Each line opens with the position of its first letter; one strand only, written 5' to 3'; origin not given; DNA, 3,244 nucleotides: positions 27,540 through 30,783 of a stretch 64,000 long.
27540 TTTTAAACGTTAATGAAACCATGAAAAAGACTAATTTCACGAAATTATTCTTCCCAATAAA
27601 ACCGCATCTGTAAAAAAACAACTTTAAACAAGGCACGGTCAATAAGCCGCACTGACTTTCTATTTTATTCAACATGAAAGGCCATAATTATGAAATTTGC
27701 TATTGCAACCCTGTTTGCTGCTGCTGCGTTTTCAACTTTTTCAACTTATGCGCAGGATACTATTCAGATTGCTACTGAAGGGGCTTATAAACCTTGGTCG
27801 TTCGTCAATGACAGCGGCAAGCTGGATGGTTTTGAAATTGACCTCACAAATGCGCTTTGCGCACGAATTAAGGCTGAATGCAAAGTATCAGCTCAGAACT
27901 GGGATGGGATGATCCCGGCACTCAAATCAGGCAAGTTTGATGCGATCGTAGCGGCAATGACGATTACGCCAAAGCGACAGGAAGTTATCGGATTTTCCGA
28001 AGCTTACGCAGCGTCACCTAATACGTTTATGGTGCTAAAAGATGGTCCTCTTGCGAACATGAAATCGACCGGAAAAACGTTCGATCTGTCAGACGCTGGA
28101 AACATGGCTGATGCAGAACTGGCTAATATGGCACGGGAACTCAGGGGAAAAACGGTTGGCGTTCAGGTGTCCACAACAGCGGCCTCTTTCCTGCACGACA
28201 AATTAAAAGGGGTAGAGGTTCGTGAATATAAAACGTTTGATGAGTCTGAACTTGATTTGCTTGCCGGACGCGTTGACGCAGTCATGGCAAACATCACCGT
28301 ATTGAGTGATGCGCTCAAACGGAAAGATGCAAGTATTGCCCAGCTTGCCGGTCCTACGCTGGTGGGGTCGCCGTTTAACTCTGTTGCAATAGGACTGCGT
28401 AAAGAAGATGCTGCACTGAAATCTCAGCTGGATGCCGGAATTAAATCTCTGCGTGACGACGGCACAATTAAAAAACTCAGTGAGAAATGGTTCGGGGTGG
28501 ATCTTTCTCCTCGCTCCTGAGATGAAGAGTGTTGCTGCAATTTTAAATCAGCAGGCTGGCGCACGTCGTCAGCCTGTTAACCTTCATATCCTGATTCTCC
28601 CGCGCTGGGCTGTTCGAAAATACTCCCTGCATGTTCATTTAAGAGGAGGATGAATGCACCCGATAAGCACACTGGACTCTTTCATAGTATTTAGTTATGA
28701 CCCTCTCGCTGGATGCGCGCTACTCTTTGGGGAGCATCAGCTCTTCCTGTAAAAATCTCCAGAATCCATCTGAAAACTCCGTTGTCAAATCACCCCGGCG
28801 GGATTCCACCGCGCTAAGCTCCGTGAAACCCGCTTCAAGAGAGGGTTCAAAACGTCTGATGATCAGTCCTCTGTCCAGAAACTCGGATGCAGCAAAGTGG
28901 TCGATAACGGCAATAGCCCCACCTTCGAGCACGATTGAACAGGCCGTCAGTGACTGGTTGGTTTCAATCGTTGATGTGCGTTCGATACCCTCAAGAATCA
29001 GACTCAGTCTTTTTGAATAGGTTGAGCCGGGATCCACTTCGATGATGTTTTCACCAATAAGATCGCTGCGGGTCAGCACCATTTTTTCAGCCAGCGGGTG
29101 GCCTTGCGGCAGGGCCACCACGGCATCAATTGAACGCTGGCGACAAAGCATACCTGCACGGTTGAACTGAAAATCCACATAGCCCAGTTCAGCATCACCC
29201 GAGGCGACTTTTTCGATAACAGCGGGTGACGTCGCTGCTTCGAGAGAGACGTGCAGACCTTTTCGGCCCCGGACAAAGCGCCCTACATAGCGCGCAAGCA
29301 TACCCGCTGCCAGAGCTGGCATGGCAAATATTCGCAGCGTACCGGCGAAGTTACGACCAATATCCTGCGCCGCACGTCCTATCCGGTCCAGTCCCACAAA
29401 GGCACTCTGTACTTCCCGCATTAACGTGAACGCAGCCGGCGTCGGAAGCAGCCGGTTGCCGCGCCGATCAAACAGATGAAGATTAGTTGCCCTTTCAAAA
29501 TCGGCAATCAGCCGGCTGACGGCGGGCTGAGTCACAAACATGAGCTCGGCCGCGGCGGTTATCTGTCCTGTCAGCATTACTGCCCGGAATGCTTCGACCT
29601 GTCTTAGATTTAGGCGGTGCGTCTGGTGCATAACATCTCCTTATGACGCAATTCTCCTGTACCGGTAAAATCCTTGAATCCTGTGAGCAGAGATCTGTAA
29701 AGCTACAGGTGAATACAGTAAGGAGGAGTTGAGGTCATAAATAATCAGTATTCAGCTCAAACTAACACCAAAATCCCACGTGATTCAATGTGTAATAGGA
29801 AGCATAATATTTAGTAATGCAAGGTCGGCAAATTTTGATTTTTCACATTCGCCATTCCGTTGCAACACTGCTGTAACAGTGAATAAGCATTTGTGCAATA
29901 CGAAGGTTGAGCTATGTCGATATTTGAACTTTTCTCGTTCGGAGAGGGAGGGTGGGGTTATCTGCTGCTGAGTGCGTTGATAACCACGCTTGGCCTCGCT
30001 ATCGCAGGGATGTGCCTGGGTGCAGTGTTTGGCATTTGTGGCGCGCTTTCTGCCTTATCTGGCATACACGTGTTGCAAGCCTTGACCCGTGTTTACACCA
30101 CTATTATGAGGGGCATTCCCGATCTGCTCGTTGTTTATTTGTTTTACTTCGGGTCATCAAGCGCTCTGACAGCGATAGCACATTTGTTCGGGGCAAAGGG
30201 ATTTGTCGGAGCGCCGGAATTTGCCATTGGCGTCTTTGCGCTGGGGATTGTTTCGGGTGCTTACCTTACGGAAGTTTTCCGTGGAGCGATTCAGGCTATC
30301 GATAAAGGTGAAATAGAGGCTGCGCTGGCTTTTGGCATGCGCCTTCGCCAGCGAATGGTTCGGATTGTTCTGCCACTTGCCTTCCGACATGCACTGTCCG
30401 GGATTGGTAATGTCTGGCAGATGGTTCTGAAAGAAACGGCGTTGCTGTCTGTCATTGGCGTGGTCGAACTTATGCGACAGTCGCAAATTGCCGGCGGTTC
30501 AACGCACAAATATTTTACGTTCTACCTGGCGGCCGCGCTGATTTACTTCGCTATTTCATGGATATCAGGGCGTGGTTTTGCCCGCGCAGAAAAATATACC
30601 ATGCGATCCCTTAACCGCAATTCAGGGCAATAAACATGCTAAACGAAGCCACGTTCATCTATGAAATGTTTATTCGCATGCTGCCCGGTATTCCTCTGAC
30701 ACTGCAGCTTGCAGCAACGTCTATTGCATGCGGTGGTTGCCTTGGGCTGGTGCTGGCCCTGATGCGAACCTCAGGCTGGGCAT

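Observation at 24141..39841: Plasmid-borne OccR/OccJQMP-type opine uptake module fused to a complete AST arginine-degradation operon, an Oox/HcnABC-like dehydrogenase and RidA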

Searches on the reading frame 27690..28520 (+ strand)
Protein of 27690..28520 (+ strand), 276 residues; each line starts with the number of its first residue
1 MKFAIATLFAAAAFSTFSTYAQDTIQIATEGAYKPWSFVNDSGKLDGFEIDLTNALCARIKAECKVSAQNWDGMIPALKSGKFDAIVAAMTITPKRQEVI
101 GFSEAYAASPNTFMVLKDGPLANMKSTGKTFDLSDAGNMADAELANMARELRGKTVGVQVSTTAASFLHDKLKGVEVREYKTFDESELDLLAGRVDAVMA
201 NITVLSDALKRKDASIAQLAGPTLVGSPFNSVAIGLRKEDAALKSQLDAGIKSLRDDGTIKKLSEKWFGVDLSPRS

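Call 3: search_protein_families(library=pfam, proteins=[window:27690-28520:+])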
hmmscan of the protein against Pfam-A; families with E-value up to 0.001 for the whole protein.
window:27690-28520:+ (276 aa): 2 families
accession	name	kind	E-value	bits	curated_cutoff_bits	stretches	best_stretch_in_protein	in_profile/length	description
PF00497.25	SBP_bac_3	-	2.8e-41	140.8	26.4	1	25-269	1-131/132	Bacterial extracellular solute-binding proteins, family 3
PF10613.14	Lig_chan-Glu_bd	-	5.2e-10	39.9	30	1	67-116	63-112/115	Ligated ion channel L-glutamate- and glycine-binding site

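Call 6: search_protein_families(library=ncbifam, proteins=[window:27690-28520:+])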
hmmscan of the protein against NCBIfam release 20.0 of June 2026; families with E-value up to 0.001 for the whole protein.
window:27690-28520:+ (276 aa): 14 families
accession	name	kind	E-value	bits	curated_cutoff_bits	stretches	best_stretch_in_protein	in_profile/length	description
TIGR01096.1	3A0103s03R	subfamily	1.3e-74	250.9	256.35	1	4-268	4-250/250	lysine/arginine/ornithine ABC transporter substrate-binding protein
NF008426.0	PRK11260.1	equivalog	3.3e-43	147.9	312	1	21-272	39-264/266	cystine ABC transporter substrate-binding protein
NF041764.1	ArtI_Ecoli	equivalog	1.3e-41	142.6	522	2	2-117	3-115/243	arginine ABC transporter substrate-binding protein ArtI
NF011583.0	PRK15007.1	subfamily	8e-39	133.4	358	1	4-268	5-241/243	arginine ABC transporter substrate-binding protein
NF041765.1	ArtJ_Ecoli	equivalog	1.3e-38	133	510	1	2-268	3-241/243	arginine ABC transporter substrate-binding protein ArtJ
NF011965.0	PRK15437.1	equivalog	1.6e-36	126.2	459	2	11-121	15-124/260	histidine ABC transporter substrate-binding protein HisJ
NF011586.0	PRK15010.1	equivalog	1.3e-35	123.2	440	1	11-270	15-255/260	lysine/arginine/ornithine ABC transporter substrate-binding protein ArgT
NF007029.0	PRK09495.1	equivalog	1.8e-30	106.5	303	2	4-118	8-119/248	glutamine ABC transporter substrate-binding protein GlnH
TIGR02995.1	ectoine_ehuB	equivalog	1.7e-18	66.9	190.9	1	9-269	19-260/275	ectoine/hydroxyectoine ABC transporter substrate-binding protein EhuB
NF052427.1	StpK7MSMEG_1200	equivalog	1.1e-12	47.2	900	1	27-270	366-586/601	serine/threonine protein kinase StpK7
NF008885.0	PRK11917.1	equivalog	3.1e-11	43.3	373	1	41-125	57-144/259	bifunctional adhesin/ABC transporter aspartate/glutamate-binding protein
NF008112.0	PRK10859.1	equivalog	3.8e-11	42.1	354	1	23-269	43-266/483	membrane-bound lytic murein transglycosylase MltF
NF008063.0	PRK10797.1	subfamily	6.4e-09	35.4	375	1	149-275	149-277/302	glutamate/aspartate ABC transporter substrate-binding protein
TIGR04262.1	orph_peri_GRRM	subfamily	8.9e-09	35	190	1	149-220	107-177/257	extracellular substrate binding-like orphan protein GrrP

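Call 8: search_solved_structures(query=window:27690-28520:+, max_evalue=1e-10)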
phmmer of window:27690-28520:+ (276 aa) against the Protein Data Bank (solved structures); distinct sequences matched with E-value up to 1e-10: 77 (the best 60 are shown).
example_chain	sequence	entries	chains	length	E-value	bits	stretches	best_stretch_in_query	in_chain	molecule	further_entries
5ore_A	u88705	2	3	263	1.1e-83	283.8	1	23-275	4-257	Octopine-binding periplasmic protein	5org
4pp0_A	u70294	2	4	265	1.1e-59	205.2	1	24-275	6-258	Nopaline-binding periplasmic protein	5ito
5ot8_A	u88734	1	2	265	5.3e-59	202.9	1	24-275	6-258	Nopaline-binding periplasmic protein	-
4p0i_A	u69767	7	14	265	1.4e-58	201.6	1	24-275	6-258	Nopaline-binding periplasmic protein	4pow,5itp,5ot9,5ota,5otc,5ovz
8hqr_A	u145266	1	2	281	7.7e-45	156.6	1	22-273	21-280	ABC transporter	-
4zv1_A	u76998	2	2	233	5.2e-36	127.7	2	21-117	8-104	AncQR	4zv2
6ft2_A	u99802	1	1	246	2.2e-35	125.6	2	23-121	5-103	Lysine/arginine/ornithine-binding periplasmic protein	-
6ml0_A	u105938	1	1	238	3.9e-35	124.8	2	23-121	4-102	Lysine/arginine/ornithine-binding periplasmic protein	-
6mlj_A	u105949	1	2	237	4.2e-35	124.7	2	23-121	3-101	Lysine/arginine/ornithine transport protein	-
5owf_A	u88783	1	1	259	4.5e-35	124.6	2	23-121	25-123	Lysine/arginine/ornithine-binding periplasmic protein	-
1lst_A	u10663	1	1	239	9.5e-35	123.5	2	23-121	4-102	LYSINE, ARGININE, ORNITHINE-BINDING PROTEIN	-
1laf_E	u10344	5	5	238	9.8e-35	123.5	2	23-121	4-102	LYSINE, ARGININE, ORNITHINE-BINDING PROTEIN | Lysine/arginine/ornithine-binding periplasmic protein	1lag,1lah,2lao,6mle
6mla_E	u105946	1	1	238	1e-34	123.4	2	23-121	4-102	Lysine/arginine/ornithine-binding periplasmic protein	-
6mln_E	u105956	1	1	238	1.4e-34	122.9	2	23-121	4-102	Lysine/arginine/ornithine-binding periplasmic protein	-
6mku_E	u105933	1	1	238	2.7e-34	122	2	23-121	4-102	Lysine/arginine/ornithine-binding periplasmic protein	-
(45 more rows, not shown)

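Call 11: search_solved_structures(query=window:27690-28520:+, max_evalue=1e-50, show_alignments=2)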
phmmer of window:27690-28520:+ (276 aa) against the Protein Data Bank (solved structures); distinct sequences matched with E-value up to 1e-50: 4.
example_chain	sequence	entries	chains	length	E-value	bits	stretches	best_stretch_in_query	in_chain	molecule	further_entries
5ore_A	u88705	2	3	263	1.1e-83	283.8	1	23-275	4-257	Octopine-binding periplasmic protein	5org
4pp0_A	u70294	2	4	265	1.1e-59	205.2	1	24-275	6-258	Nopaline-binding periplasmic protein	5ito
5ot8_A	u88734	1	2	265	5.3e-59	202.9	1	24-275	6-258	Nopaline-binding periplasmic protein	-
4p0i_A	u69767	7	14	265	1.4e-58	201.6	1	24-275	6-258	Nopaline-binding periplasmic protein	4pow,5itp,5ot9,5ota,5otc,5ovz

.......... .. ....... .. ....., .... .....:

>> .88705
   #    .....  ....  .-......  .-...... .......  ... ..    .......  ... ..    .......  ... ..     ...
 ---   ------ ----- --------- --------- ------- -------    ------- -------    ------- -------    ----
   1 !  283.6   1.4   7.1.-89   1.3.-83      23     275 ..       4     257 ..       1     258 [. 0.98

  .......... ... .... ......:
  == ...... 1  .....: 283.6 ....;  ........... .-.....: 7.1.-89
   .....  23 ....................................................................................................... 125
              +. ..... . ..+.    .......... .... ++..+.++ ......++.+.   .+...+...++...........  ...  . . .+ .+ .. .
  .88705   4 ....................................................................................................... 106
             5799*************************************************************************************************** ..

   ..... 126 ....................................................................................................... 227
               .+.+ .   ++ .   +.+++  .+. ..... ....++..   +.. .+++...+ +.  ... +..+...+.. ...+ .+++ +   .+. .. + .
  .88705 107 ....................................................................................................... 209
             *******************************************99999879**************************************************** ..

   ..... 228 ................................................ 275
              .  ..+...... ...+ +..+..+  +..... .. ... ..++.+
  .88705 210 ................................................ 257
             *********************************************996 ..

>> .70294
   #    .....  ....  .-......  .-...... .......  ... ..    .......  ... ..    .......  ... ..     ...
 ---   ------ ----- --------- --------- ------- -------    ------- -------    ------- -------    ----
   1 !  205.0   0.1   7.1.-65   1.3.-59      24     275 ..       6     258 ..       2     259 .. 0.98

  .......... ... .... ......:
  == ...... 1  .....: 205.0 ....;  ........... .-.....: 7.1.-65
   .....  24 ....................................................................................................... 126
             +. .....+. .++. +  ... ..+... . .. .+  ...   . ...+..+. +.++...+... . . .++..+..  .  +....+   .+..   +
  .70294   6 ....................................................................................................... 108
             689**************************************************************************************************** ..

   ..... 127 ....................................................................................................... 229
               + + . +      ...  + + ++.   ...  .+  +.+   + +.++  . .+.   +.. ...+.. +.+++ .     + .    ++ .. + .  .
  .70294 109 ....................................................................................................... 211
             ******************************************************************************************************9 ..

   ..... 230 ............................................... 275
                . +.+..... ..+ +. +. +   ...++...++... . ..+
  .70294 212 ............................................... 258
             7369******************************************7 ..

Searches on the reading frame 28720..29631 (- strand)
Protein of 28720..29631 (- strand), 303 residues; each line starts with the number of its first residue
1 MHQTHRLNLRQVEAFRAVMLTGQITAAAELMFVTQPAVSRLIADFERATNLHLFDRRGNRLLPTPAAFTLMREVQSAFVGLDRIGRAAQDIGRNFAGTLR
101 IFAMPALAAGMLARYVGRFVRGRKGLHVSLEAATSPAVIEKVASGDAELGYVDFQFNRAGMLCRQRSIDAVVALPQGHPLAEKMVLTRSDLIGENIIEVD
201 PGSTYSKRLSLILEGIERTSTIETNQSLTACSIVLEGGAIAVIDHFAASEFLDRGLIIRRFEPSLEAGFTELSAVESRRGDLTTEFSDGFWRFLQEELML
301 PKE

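Call 3: search_protein_families(library=pfam, proteins=[window:28720-29631:-])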
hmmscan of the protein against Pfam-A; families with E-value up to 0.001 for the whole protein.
window:28720-29631:- (303 aa): 2 families
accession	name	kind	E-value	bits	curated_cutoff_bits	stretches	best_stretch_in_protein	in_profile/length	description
PF03466.25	LysR_substrate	-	1.7e-23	83.5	28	1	95-297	4-207/209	LysR substrate binding domain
PF00126.33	HTH_1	-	1.2e-16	60.8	26.6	1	9-67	1-59/60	Bacterial regulatory helix-turn-helix protein, lysR family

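Call 6: search_protein_families(library=ncbifam, proteins=[window:28720-29631:-])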
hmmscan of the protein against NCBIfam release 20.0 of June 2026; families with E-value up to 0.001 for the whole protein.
window:28720-29631:- (303 aa): 44 families (the best 25 are shown)
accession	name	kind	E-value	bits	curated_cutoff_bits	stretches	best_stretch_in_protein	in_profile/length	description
NF008239.0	PRK11013.1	equivalog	2.8e-52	177.7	288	1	6-265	3-265/309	LysR family transcriptional regulator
TIGR03339.1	phn_lysR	subfamily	7.6e-20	71.3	341.1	1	11-243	1-233/279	aminoethylphosphonate catabolism associated LysR family transcriptional regulator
NF040786.1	LysR_Sec_metab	equivalog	5.3e-19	68.3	250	1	7-250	1-252/298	selenium metabolism-associated LysR family transcriptional regulator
NF040889.1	trans_reg_YeiE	equivalog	3.4e-18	65.9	480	1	6-210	2-202/288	DNA-binding transcriptional regulator YeiE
NF008095.0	PRK10837.1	subfamily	2.4e-15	56.5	281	1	6-204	2-196/290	LysR family transcriptional regulator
NF053705.1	TransRegGltCGpos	equivalog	3.8e-15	55.9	350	1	8-202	2-198/300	glutamate biosynthesis transcriptional regulator GltC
NF008352.0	PRK11139.1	subfamily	4e-15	55.7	288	1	10-265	9-261/305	transcriptional regulator GcvA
NF052633.1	LysR_TF_PsrA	exception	7e-15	54.8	540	1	7-244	5-245/297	L-proline-binding transcription factor PsrA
NF009327.0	PRK12684.1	subfamily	1.3e-14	54.1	402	1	8-204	2-202/313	CysB family HTH-type transcriptional regulator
NF008416.0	PRK11242.1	equivalog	1.7e-14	53.8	277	1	9-150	3-144/300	transcriptional regulator CynR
TIGR02424.1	TF_pcaQ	equivalog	2.5e-14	52.9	303.8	1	6-192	2-191/300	pca operon transcription factor PcaQ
NF047520.1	trans_act_CidR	equivalog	1.8e-13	50.4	415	1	8-197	2-192/292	cidABC operon transcriptional activator CidR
NF045990.1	TransRegCbbRRhodb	equivalog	1e-12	47.7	450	1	4-255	3-259/304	LysR family regulator CbbR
NF007439.0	PRK09986.1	equivalog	9.1e-12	44.9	290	1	1-242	1-248/296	LysR family transcriptional regulator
NF045775.1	acetoin_reg_AlsR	exception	9.3e-12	45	430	1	8-243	2-242/290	acetoin biosynthesis transcriptional regulator AlsR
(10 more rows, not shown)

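Call 26: search_dna_similar(query=window:28720-29631:-, collection=plasmids, mode=protein, max_rows=40, max_evalue=1e-30)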
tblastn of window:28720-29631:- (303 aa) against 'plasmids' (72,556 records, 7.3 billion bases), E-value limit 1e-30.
Records with a match: 272; places in all: 300; records where one place covers at least 80% of the query: 271.
Best place of each record, by identity: >=99% 4; 60-80% 1; <60% 267.
By first word of the organism name: Agrobacterium 92; Rhizobium 30; Leisingera 15; Azospirillum 14; Sinorhizobium 13; Paraburkholderia 13; Shinella 9; Caballeronia 8; Burkholderia 7; Neorhizobium 6; and 39 more.
By predicted mobility (MOB-suite, as given by PLSDB): non-mobilizable 147; conjugative 114; mobilizable 11.
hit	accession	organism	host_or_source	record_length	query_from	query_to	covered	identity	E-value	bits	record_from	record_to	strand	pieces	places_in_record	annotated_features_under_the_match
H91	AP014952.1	Klebsiella oxytoca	-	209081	1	303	100%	100.0%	0e+0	612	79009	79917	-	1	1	transcriptional regulator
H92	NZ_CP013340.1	Raoultella ornithinolytica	cell culture,sewage plant sludge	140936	1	303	100%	100.0%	0e+0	612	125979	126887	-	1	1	LysR substrate-binding domain-containing protein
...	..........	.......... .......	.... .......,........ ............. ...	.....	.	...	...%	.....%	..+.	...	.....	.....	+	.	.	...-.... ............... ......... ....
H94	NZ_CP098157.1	Klebsiella pneumoniae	Canis lupus familiaris,Rectal swab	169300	1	303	100%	100.0%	0e+0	612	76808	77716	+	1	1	LysR substrate-binding domain-containing protein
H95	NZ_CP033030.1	Agrobacterium tumefaciens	-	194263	7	299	97%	52.9%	1e-78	267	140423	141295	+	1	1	occR: otopine catabolism/uptake operon transcriptional regulator OccR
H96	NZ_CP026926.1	Agrobacterium tumefaciens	Medicago sativa,from a crown gall tumor ...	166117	7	299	97%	52.6%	8e-78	264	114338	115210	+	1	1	occR: otopine catabolism/uptake operon transcriptional regulator OccR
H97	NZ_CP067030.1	Agrobacterium fabrum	-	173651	7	299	97%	52.6%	8e-78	264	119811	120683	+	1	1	occR: otopine catabolism/uptake operon transcriptional regulator OccR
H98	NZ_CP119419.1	Agrobacterium fabrum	-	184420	7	299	97%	52.6%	8e-78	264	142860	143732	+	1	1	occR: otopine catabolism/uptake operon transcriptional regulator OccR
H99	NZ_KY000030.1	Agrobacterium tumefaciens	-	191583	7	299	97%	52.6%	8e-78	264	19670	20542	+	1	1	occR: otopine catabolism/uptake operon transcriptional regulator OccR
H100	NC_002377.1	Agrobacterium tumefaciens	-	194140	7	299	97%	52.6%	8e-78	264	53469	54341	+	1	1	occR: otopine catabolism/uptake operon transcriptional regulator OccR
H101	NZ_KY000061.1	Agrobacterium radiobacter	-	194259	7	299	97%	52.6%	8e-78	264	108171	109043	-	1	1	occR: otopine catabolism/uptake operon transcriptional regulator OccR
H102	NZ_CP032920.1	Agrobacterium tumefaciens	-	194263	7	299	97%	52.6%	8e-78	264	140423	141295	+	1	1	occR: otopine catabolism/uptake operon transcriptional regulator OccR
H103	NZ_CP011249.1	Agrobacterium tumefaciens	Achillea ptarmica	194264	7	299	97%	52.6%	8e-78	264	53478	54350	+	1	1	occR: otopine catabolism/uptake operon transcriptional regulator OccR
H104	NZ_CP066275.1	Agrobacterium tumefaciens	-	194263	7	299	97%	52.6%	8e-78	264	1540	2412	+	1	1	occR: otopine catabolism/uptake operon transcriptional regulator OccR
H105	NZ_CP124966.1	Agrobacterium tumefaciens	lilac,cell culture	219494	7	299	97%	52.6%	8e-78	264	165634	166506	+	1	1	occR: otopine catabolism/uptake operon transcriptional regulator OccR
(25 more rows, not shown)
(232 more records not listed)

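Call 54: search_solved_structures(query=window:28720-29631:-, max_evalue=1e-10, show_alignments=1)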
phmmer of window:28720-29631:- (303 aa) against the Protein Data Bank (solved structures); distinct sequences matched with E-value up to 1e-10: 2.
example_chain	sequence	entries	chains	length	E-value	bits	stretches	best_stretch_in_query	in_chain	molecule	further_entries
5vvh_A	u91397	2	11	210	2.6e-42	148.3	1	97-298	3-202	Octopine catabolism/uptake operon regulatory protein OccR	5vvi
5y2v_A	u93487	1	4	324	4.8e-15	58.9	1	4-203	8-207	Rubisco operon transcriptional regulator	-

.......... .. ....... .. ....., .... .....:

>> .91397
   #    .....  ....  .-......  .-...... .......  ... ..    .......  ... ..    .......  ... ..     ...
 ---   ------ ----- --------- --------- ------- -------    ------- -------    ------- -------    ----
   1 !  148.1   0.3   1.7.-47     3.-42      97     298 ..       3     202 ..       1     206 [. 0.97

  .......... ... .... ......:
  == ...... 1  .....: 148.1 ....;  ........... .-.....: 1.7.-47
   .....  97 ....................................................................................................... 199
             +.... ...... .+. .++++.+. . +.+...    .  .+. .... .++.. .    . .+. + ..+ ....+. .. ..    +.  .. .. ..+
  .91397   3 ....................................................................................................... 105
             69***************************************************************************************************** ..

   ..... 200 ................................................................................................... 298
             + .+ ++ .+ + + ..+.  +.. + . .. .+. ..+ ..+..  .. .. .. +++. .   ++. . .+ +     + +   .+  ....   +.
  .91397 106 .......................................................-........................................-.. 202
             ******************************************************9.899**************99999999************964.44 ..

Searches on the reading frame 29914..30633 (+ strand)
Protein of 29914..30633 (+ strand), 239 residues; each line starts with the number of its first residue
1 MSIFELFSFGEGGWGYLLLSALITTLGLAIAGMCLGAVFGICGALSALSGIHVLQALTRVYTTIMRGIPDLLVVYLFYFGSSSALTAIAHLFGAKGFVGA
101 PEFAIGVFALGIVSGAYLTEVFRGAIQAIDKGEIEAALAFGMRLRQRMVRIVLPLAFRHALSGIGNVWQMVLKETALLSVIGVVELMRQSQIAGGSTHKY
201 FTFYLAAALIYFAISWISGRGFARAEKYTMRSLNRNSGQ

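Call 3: search_protein_families(library=pfam, proteins=[window:29914-30633:+])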
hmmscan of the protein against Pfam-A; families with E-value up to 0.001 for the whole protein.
window:29914-30633:+ (239 aa): 1 family
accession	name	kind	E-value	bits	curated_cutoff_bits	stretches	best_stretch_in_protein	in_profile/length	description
PF00528.27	BPD_transp_1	-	5.2e-17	62.6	26.4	1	42-217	4-170/184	Binding-protein-dependent transport system inner membrane component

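Call 6: search_protein_families(library=ncbifam, proteins=[window:29914-30633:+])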
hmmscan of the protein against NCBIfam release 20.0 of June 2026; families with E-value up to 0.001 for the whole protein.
window:29914-30633:+ (239 aa): 11 families
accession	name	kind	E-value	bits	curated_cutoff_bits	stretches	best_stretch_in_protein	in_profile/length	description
NF011714.0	PRK15135.1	subfamily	1.6e-46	159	319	1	13-218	4-208/228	histidine ABC transporter permease HisQ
NF008337.0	PRK11123.1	equivalog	3.5e-46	157.6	277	1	18-231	7-232/238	arginine ABC transporter permease ArtQ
NF011680.0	PRK15100.1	equivalog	1.6e-34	119.7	300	1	18-225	15-210/222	cystine ABC transporter permease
NF007028.0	PRK09494.1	equivalog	1.3e-28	100.3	303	1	19-218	16-205/219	glutamine ABC transporter permease GlnP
NF011651.0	PRK15069.1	subfamily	2.7e-27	95.7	306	1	19-234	20-233/237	histidine ABC transporter permease HisM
TIGR03003.1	ectoine_ehuD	equivalog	5.6e-26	91.8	205.2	1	18-226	13-209/212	ectoine/hydroxyectoine ABC transporter permease subunit EhuD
TIGR03004.1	ectoine_ehuC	equivalog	7.1e-26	91.4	196.95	1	17-232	6-209/214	ectoine/hydroxyectoine ABC transporter permease subunit EhuC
NF008336.0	PRK11122.1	equivalog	3.5e-25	89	248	1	18-217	8-203/222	arginine ABC transporter permease ArtM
NF011687.0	PRK15107.1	equivalog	1.2e-19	71.1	318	1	18-216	16-210/224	glutamate/aspartate ABC transporter permease GltK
TIGR01726.1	HEQRo_perm_3TM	subfamily_domain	1.9e-16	60.4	42.2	1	18-124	5-99/99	ABC transporter permease subunit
TIGR01097.1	PhnE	equivalog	2.6e-08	33.7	216.7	1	16-182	53-206/252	phosphonate ABC transporter, permease protein PhnE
